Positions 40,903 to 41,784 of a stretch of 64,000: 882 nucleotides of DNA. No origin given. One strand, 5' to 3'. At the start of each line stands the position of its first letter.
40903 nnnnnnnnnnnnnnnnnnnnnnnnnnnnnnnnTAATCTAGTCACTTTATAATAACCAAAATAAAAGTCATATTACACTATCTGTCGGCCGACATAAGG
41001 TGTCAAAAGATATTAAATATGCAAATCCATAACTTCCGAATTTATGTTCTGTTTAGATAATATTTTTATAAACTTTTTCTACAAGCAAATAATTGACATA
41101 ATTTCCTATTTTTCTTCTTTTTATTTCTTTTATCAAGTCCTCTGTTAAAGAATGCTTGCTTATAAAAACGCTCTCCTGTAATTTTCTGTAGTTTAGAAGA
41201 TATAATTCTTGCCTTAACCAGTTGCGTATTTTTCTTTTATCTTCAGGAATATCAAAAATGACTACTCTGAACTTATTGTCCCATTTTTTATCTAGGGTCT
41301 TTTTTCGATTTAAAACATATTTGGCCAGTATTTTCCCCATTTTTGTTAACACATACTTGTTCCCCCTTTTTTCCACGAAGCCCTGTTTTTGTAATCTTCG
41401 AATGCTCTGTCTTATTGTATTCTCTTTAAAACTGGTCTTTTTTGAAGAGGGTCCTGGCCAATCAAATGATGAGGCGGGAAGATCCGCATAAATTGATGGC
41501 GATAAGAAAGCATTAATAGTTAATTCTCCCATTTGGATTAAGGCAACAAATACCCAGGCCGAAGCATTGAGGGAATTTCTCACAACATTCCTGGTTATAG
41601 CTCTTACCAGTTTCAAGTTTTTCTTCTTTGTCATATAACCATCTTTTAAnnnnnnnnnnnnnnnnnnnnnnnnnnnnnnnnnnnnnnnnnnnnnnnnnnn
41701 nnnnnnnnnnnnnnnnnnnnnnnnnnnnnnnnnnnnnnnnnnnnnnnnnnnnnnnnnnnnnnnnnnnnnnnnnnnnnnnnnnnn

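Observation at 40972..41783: wHTH-Cas2-like fusion protein flanked by three 28-bp palindromic operator-like repeats, with no CRISPR array or other cas genes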

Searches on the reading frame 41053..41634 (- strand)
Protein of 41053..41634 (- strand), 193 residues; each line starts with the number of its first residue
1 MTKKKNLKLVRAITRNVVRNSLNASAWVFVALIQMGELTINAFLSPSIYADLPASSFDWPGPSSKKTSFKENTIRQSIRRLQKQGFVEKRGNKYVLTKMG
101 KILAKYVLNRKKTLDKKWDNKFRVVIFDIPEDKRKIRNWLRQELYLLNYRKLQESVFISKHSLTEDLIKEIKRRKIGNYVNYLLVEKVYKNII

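Call 3: search_protein_families(library=pfam, proteins=[window:41053-41634:-], max_evalue=10)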
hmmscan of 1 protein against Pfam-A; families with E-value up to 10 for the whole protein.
window:41053-41634:- (193 aa): 11 families
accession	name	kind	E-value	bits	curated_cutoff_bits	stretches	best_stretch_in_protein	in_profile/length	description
PF20803.2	PaaX_M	-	3.7e-17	62.6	24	1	116-187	2-73/83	PaaX protein central Cas2-like domain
PF25213.1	HVO_A0261_N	-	6e-05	23.3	35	1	66-107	33-74/86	HVO_A0261 N-terminal domain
PF09827.14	CRISPR_Cas2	-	0.0019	18.8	23.8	1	124-173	4-48/74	CRISPR associated protein Cas2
PF14947.12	HTH_45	-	0.0025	18.2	25.5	1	72-105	34-67/77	Winged helix-turn-helix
PF21980.2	MksE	-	0.026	15.3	27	1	65-101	119-156/163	Condensin complex protein MksE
PF13730.12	HTH_36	-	0.033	14.4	25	1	64-87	32-55/55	Helix-turn-helix domain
PF07848.18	PaaX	-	0.042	14.5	24.8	1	68-91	34-57/70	PaaX-like protein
PF00392.27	GntR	-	0.059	13.5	27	1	69-91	36-58/64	Bacterial regulatory proteins, gntR family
PF23589.2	WH_AprA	-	0.071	14.1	27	1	68-108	31-72/94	AprA winged helix domain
PF08461.16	HTH_12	-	0.11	12.9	21.4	1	69-100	30-62/66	Ribonuclease R winged-helix domain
PF21715.3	CggR_N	-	0.14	12.4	30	1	65-104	25-64/71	CggR N-terminal DNA binding domain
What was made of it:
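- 41053..41634 (-): Gene for a 193-aa short PaaX-like protein. It has a wHTH (about residues 20-97, with a disordered insert at 50-64), a linker helix (98-115) and a Cas2-like PaaX_M domain (116-187). There is no PaaX_C domain. Pfam PF20803 E = 3.7e-17 (call 3).
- On PaaX family transcriptional repressor: 62.6 bits against a cut-off of 24, E = 3.7e-17, residues 116-187 (call 3). By sequence it is below threshold: 14.5 bits against 24.8 (call 3). There is no PaaX_C hit at E up to 10 (call 3).
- On REP/RAYT (REPtron): There is no such Pfam hit (call 3).
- Closest known: Cas2. Different: Pfam Cas2 is below threshold (call 3).
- PF20803 PaaX_M at 62.6 bits (cut-off 24), residues 116-187 (call 3). 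Pfam CRISPR_Cas2 is below threshold (18.8 against 23.8), while PaaX_M is far above it (call 3).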

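Call 4: search_protein_families(library=ncbifam, proteins=[window:41053-41634:-], max_evalue=10)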
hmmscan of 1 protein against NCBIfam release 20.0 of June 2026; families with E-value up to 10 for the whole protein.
window:41053-41634:- (193 aa): 7 families
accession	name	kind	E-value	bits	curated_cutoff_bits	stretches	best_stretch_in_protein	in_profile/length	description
TIGR02277.1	PaaX_trns_reg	equivalog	1.6e-07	31.2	264.55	1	68-172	31-141/279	phenylacetic acid degradation operon negative regulatory protein PaaX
TIGR01573.1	cas2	equivalog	6.1e-06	26.4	24.5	1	122-173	2-57/96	CRISPR-associated endonuclease Cas2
NF008273.0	PRK11050.1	equivalog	0.004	16.8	153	1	71-114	68-112/156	manganese-binding transcriptional regulator MntR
NF053610.1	Sso10a_fam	subfamily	0.0051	16.8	60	1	74-102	34-62/64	Sso10a family chromatin protein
TIGR01884.1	cas_HTH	subfamily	0.0073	15.7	60.2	1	65-100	164-202/202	CRISPR-associated CARF protein Csa3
TIGR02698.1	CopY_TcrY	equivalog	0.035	14.4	121.95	1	65-129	30-96/130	CopY/TcrY family copper transport repressor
NF053606.1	Sta1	subfamily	0.21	11.7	80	1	69-122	46-97/100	Sta1 family transcriptional regulator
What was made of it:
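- On PaaX family transcriptional repressor: 31.2 bits against a cut-off of 264.55 (call 4).
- On Cas2 (CRISPR-Cas adaptation): Pfam PF09827 scores 18.8 against 23.8 (not met) (calls 3, 4).
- Closest known: PaaX, repressor of phenylacetate catabolism. Different: TIGR02277 scores 31 bits against a cut-off of 264 (call 4).
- Closest known: Cas2. Same: A marginal hit to TIGR01573 (call 4).
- NCBIfam cas2 TIGR01573 scores 26.4 bits against a cut-off of 24.5 (call 4).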

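Call 12: find_homologous_proteins(query=window:41053-41634:-, max_evalue=0.001)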
Query window:41053-41634:- (193 aa): 171 proteins with E <= 0.001 among 232 candidates; the best 120 are listed.
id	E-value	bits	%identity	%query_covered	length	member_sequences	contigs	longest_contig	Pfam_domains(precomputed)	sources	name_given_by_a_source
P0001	1.1e-118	412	100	100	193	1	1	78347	PF20803.3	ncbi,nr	ncbi:MAG: CRISPR-associated endonuclease Cas2 [Candidatus Moranbacteria bacterium]|nr:CRISPR-associa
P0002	4.8e-78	279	68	100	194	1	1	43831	PF20803.3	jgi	jgi:hypothetical protein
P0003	2.7e-76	273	65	99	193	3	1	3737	PF20803.3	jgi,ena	-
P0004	4.0e-75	270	66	99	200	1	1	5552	PF20803.3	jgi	jgi:RecG-like helicase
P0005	3.0e-73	264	64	100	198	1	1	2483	PF20803.3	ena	-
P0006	2.3e-72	261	67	93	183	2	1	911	PF20803.3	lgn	-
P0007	6.6e-72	259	66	99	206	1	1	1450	PF20803.3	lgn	-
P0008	7.3e-72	259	67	96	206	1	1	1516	PF20803.3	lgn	-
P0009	1.2e-70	255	65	94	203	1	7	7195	PF20803.3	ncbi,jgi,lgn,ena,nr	ncbi:MAG: Transcriptional regulator, PaaX family [Candidatus Moranbacteria bacterium GW2011_GWE1_36_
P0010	2.2e-70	254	62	100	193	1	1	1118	PF20803.3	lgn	-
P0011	2.4e-70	254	66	94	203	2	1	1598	PF20803.3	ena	-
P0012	4.1e-70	253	63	99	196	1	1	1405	PF20803.3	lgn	-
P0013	1.4e-69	252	62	99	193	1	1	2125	PF20803.3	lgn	-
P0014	2.1e-69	251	64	96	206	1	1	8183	PF20803.3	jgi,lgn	jgi:CRISPR-associated endonuclease Cas2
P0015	4.6e-69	250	66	93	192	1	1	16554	PF20803.3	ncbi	-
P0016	1.0e-68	249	64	98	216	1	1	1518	PF20803.3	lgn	-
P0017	1.0e-68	249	65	94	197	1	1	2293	PF20803.3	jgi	-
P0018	1.6e-68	248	62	96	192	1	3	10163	PF20803.3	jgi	jgi:DNA-binding PadR family transcriptional regulator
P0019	4.0e-68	247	61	98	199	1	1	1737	PF20803.3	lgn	-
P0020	4.8e-68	247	63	96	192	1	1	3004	PF20803.3,PF14947.13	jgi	jgi:hypothetical protein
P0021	5.8e-68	246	60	96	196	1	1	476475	PF20803.3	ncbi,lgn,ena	-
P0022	2.4e-67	244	63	94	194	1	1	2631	PF20803.3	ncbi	-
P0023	3.7e-67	244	64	96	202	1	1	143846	PF20803.3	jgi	jgi:CRISPR-associated endonuclease Cas2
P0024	3.8e-67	244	62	98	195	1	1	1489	PF20803.3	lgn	-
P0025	4.3e-67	243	64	93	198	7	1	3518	PF20803.3,PF14947.13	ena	-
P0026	5.1e-67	243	61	94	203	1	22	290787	PF20803.3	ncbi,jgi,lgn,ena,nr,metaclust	ncbi:MAG: Repressor in ring oxydation complex/ phenylacetic acid degradation pathway related protein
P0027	7.1e-67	243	62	96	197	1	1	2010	PF20803.3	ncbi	-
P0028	7.2e-67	243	61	99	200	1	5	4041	PF20803.3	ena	-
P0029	1.6e-66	242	61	94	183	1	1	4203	PF20803.3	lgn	-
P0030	3.4e-66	241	61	96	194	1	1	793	PF20803.3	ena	-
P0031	6.0e-66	240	59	99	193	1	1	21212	PF20803.3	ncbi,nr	ncbi:MAG: hypothetical protein PHP62_01445 [Candidatus Moranbacteria bacterium]|nr:hypothetical prot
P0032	8.1e-66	239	60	100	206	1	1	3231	PF20803.3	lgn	-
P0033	1.2e-65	239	63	96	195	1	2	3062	PF20803.3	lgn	-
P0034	2.4e-65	238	60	96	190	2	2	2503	PF20803.3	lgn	-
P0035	2.6e-65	238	58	98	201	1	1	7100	PF20803.3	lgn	-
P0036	8.8e-65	236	57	100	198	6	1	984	PF20803.3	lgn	-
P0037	1.0e-64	236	59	100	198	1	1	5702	PF20803.3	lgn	-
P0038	1.1e-64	236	62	98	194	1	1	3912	PF20803.3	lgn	-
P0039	1.9e-64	235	55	100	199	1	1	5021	PF20803.3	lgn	-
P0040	3.3e-64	234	59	100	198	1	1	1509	PF20803.3,PF14947.13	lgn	-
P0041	3.8e-64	234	59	100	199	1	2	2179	PF20803.3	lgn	-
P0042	3.8e-64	234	56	100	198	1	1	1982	PF20803.3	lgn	-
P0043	5.7e-64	233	60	97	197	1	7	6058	PF20803.3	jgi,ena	-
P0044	6.2e-64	233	61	96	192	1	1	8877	PF20803.3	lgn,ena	-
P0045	6.2e-64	233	59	98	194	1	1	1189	PF20803.3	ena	-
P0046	8.2e-64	233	58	96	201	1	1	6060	PF20803.3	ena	-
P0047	1.7e-63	232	63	90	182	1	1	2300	PF20803.3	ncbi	ncbi:MAG: hypothetical protein V1825_04450 [Candidatus Falkowbacteria bacterium]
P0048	2.8e-63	231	60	93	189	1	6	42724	PF20803.3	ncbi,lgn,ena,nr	ncbi:hypothetical protein BMS3Abin15_00293 [bacterium BMS3Abin15]|nr:hypothetical protein BMS3Abin15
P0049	3.7e-63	231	58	100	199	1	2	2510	PF20803.3,PF25213.2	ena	-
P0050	3.9e-63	231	58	100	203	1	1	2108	PF20803.3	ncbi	-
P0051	5.6e-63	230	58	100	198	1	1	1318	PF20803.3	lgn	-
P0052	7.1e-63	230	59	100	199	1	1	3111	PF20803.3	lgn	-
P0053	2.0e-62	228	58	99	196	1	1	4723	PF20803.3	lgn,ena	-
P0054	2.5e-62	228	58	100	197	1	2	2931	PF20803.3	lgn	-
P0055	8.7e-62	226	55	96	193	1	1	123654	PF20803.3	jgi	jgi:CRISPR-associated endonuclease Cas2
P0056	9.4e-62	226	60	91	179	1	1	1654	PF20803.3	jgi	jgi:phenylacetic acid degradation operon negative regulatory protein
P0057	2.4e-61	225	57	98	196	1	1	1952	PF20803.3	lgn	-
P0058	2.5e-61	225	56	100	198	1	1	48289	PF20803.3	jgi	jgi:DNA-binding PadR family transcriptional regulator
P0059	6.0e-61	223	57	96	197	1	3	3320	PF20803.3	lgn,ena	-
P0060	1.2e-60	222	59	99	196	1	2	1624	PF20803.3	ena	-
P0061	1.4e-60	222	56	97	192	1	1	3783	PF20803.3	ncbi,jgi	-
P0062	1.6e-60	222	55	99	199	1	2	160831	PF20803.3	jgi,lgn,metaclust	jgi:CRISPR-associated endonuclease Cas2|metaclust:\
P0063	1.6e-60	222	57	100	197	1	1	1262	PF20803.3,PF09827.15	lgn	-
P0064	1.7e-60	222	60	91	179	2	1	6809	PF20803.3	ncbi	-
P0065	2.1e-60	222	56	100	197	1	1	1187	PF20803.3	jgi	jgi:hypothetical protein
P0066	2.7e-60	221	58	98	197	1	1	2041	PF20803.3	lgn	-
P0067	4.0e-60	221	58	96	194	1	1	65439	PF20803.3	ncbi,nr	ncbi:MAG: hypothetical protein NT136_04155 [Candidatus Moranbacteria bacterium]|nr:hypothetical prot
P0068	5.0e-60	220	57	97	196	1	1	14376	PF20803.3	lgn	-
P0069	6.0e-60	220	58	94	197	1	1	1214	PF20803.3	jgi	-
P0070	6.9e-60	220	58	98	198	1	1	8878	PF20803.3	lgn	-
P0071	9.9e-60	220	56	96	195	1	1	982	PF20803.3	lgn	-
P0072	1.0e-59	219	57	100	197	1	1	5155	PF20803.3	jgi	jgi:hypothetical protein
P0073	1.4e-59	219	58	99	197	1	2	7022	PF20803.3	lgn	-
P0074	2.9e-59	218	57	94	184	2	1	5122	PF20803.3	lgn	-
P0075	3.0e-59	218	59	95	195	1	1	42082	PF20803.3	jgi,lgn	jgi:CRISPR-associated endonuclease Cas2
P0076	3.1e-59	218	56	95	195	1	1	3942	PF20803.3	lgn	-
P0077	3.2e-59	218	55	94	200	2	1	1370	PF20803.3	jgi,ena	-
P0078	3.8e-59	218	56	100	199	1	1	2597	PF20803.3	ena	-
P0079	4.2e-59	217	57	93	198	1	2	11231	PF20803.3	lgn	-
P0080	4.4e-59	217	58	95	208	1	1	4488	PF20803.3,PF14947.13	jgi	jgi:CRISPR-associated endonuclease Cas2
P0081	4.5e-59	217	57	94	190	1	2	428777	PF20803.3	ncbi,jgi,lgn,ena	ncbi:MAG: hypothetical protein WC608_05170 [Parcubacteria group bacterium]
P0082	4.9e-59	217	55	94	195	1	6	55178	PF20803.3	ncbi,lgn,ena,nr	ncbi:MAG TPA: CRISPR-associated endonuclease Cas2 [Candidatus Moranbacteria bacterium]|nr:CRISPR-ass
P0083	5.4e-59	217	56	100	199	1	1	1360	PF20803.3,PF25213.2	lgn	-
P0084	5.6e-59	217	54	99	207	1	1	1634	PF20803.3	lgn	-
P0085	7.5e-59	217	58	98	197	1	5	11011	PF20803.3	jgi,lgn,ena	jgi:DNA-binding PadR family transcriptional regulator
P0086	1.0e-58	216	54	100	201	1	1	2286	PF20803.3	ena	-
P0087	1.8e-58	215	59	92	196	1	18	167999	PF20803.3,PF14947.13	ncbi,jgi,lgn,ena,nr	ncbi:MAG: Transcriptional regulator, PaaX family [Candidatus Moranbacteria bacterium GW2011_GWE2_35_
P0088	2.6e-58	215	54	95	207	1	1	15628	PF20803.3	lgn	-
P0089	3.1e-58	215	58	94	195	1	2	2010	PF20803.3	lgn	-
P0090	7.2e-58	213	54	99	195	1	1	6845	PF20803.3,PF14947.13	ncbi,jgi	-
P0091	7.9e-58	213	56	100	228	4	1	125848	PF20803.3,PF14947.13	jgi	-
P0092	1.9e-57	212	58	99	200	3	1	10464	PF20803.3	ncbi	-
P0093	1.5e-56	209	54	99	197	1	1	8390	PF20803.3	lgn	-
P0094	1.7e-56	209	57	93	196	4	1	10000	PF20803.3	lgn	-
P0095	1.8e-56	209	54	96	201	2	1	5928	PF20803.3,PF14947.13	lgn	-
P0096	3.3e-56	208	54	98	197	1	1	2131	PF20803.3,PF14947.13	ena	-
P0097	4.9e-56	207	54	97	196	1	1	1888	PF20803.3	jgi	jgi:hypothetical protein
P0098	1.0e-55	206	56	96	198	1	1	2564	PF20803.3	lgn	-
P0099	1.2e-55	206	54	98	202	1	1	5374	PF20803.3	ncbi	-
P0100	2.3e-55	205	53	96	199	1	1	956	PF20803.3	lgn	-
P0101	2.6e-55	205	54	93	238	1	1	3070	PF20803.3,PF09114.18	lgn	-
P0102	2.8e-55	205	51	94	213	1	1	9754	PF20803.3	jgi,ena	-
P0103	3.3e-55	205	52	92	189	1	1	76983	PF20803.3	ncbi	-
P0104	3.7e-55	205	55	99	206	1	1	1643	PF20803.3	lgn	-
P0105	5.7e-55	204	53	95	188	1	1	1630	PF20803.3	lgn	-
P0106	1.2e-54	203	52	96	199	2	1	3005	PF20803.3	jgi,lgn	-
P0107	1.3e-54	203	57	95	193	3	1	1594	PF20803.3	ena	-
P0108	1.4e-54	203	54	96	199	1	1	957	PF20803.3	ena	-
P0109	1.5e-54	203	54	97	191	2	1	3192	PF20803.3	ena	-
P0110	1.7e-54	202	53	98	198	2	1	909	PF20803.3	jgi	-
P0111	1.8e-54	202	55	98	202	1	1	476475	PF20803.3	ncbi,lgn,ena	-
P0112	1.9e-54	202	54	98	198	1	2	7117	PF20803.3,PF25213.2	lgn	-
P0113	2.2e-54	202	54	95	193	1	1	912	PF20803.3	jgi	-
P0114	3.2e-54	202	53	96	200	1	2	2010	PF20803.3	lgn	-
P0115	4.0e-54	201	53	96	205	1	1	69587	PF20803.3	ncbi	-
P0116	4.6e-54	201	53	98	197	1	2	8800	PF20803.3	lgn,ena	-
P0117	6.4e-54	201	50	93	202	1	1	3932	PF20803.3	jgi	-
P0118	7.0e-54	200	54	97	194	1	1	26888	PF20803.3,PF14947.13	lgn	-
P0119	2.4e-50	189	52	96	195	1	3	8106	PF20803.3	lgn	-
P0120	1.7e-47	180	48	98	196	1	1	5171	PF20803.3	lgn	-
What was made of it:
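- On PaaX family transcriptional repressor: All 120 listed homologs carry PF20803 (call 12).
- NCBI names the protein Cas2 (call 12).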

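Call 14: find_encoding_contigs(protein=P0002, flank=4000, max_places=2)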
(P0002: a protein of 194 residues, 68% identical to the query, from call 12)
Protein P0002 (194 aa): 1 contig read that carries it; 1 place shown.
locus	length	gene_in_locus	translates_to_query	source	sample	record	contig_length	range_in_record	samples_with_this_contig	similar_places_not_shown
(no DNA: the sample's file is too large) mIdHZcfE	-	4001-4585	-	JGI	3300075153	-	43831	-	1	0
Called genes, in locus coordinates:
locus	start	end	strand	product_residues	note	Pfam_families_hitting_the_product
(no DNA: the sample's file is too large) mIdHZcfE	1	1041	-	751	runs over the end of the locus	PF01751:Toprim, PF01131:Topoisom_bac, PF01396:Zn_ribbon_Top1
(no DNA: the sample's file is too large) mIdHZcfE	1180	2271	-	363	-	PF02481:DNA_processg_A, PF17782:WHD_DprA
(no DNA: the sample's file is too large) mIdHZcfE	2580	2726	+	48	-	-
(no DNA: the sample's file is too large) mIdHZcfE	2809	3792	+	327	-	PF01145:Band_7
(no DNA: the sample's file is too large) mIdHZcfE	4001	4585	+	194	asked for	PF20803:PaaX_M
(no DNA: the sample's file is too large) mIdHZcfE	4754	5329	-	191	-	PF01195:Pept_tRNA_hydro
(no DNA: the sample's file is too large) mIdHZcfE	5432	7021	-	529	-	PF03816:LytR_cpsA_psr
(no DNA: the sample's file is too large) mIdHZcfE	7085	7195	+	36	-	-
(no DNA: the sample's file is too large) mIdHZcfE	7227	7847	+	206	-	PF10502:Peptidase_S26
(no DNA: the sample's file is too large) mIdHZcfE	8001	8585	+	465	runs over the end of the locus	PF13393:tRNA-synt_His, PF00587:tRNA-synt_2b, PF03129:HGTP_anticodon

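Call 15: find_encoding_contigs(protein=P0023, flank=4000, max_places=2)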
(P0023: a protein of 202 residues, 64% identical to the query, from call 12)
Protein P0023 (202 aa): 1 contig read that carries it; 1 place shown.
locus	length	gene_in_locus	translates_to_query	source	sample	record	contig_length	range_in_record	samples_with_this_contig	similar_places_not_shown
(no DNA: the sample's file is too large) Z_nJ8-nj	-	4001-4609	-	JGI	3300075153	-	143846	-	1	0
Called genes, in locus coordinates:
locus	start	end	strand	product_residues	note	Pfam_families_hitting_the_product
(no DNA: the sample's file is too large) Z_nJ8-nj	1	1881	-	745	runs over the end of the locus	PF01751:Toprim, PF01131:Topoisom_bac, PF01396:Zn_ribbon_Top1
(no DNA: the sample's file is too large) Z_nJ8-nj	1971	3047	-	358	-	PF02481:DNA_processg_A, PF17782:WHD_DprA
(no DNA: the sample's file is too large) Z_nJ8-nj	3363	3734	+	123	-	-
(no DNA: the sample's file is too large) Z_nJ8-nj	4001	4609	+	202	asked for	PF20803:PaaX_M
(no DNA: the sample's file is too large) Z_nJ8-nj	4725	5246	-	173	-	PF01195:Pept_tRNA_hydro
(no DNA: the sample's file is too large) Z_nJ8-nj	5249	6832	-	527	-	PF03816:LytR_cpsA_psr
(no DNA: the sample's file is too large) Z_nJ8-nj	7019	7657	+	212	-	PF10502:Peptidase_S26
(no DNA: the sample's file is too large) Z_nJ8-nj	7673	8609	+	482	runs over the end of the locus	PF01409:tRNA-synt_2d (faint), PF13393:tRNA-synt_His, PF00587:tRNA-synt_2b, PF03129:HGTP_anticodon (weak)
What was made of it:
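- The position between dprA and pth is kept in relatives at 61-68% protein identity (calls 14, 15).
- Tried and rejected: DNA for the two closest JGI loci (P0002, P0023) could not be fetched (calls 14, 15).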

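Call 16: find_encoding_contigs(protein=P0026, flank=4000, max_places=2)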
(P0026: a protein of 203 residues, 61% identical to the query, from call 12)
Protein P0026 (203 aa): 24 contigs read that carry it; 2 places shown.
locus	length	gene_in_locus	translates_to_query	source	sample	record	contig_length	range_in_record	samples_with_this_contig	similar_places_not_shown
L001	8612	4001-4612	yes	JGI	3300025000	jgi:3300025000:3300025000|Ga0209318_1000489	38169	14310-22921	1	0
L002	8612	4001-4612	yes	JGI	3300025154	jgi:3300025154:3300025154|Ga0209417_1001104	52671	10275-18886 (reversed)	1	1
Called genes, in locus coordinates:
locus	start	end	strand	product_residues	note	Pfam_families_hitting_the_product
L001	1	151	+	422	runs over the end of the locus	PF00675:Peptidase_M16, PF05193:Peptidase_M16_C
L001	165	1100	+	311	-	-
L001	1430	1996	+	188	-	-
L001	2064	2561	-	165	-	-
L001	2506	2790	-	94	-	PF22296:bAvd (weak)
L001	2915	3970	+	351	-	PF00078:RVT_1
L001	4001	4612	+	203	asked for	PF20803:PaaX_M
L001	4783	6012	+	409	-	PF00665:rve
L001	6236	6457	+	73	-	PF03840:SecG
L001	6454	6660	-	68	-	-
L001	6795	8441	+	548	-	PF00496:SBP_bac_5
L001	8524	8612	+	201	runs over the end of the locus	PF06560:GPI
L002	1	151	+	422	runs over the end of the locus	PF00675:Peptidase_M16, PF05193:Peptidase_M16_C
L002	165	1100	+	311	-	-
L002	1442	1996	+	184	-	-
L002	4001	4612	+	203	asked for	PF20803:PaaX_M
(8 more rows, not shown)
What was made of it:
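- On Integron or dif-module type cassette system: The rve gene in L001 is a single case (call 16).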

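Call 63: search_protein_families(library=padloc, proteins=[window:41053-41634:-], max_evalue=1)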
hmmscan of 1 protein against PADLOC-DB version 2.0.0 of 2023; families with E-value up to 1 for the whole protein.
window:41053-41634:- (193 aa): 15 families
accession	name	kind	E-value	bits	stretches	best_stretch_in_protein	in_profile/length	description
PDLC01879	CARF3--CARF_TM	-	6e-07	27.3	1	65-107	178-220/222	-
PDLC00935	Cas2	-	1.6e-06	26.4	1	122-173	2-57/96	CRISPR-associated endonuclease Cas2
PDLC01044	Csa3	-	2.5e-06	25.5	1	64-103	156-193/194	Type I-A associated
PDLC01251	Cas2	-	5.7e-06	24.5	1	121-174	1-53/84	"CAS-I,CAS-II,CAS-III,CAS-IV,CAS-V,CAS-VI; acquisition_2"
PDLC02975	WH_III-A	-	0.00014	20.2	1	65-120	26-79/103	-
PDLC01748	Cas2_IIIa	-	0.00024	19.6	1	124-175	4-54/88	-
PDLC01434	CasR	-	0.00036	18.4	1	65-103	149-189/191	"CAS-I,CAS-II,CAS-III,CAS-IV,CAS-V,CAS-VI; associated_signaling"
PDLC01850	CARF3--CARF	-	0.00044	18.2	1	64-104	166-208/209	-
PDLC01649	Cas2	-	0.00057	18.2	1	124-169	4-44/70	"CAS-I,CAS-II,CAS-III,CAS-IV,CAS-V,CAS-VI; acquisition_2"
PDLC01268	CasR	-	0.00061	17.8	1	65-98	145-178/179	"CAS-I,CAS-II,CAS-III,CAS-IV,CAS-V,CAS-VI; associated_signaling"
PDLC02930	NDT_II-A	-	0.0011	16.6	1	66-119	211-258/272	-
PDLC01848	CARF3--CARF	-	0.0022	15.7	1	64-105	156-194/197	-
PDLC01525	Cas2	-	0.0031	16.2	1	124-167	4-45/90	"CAS-I,CAS-II,CAS-III,CAS-IV,CAS-V,CAS-VI; acquisition_2"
PDLC04796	PDC-S02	-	0.0053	13.7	1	66-150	168-246/390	-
PDLC02068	Cas2_II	-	0.0085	13.8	1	124-167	25-70/137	-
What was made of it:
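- Closest known: Csa3/CasR-type wHTH regulators of CRISPR loci. Same: The wHTH (residues 64-107) matches PADLOC Csa3, CasR and CARF-wHTH profiles at E = 6e-7 to 6e-4 (call 63).
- PADLOC gives Cas2 at E = 1.6e-6 and Csa3/CasR-type wHTH at E = 6e-7 to 2.5e-6 (call 63).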
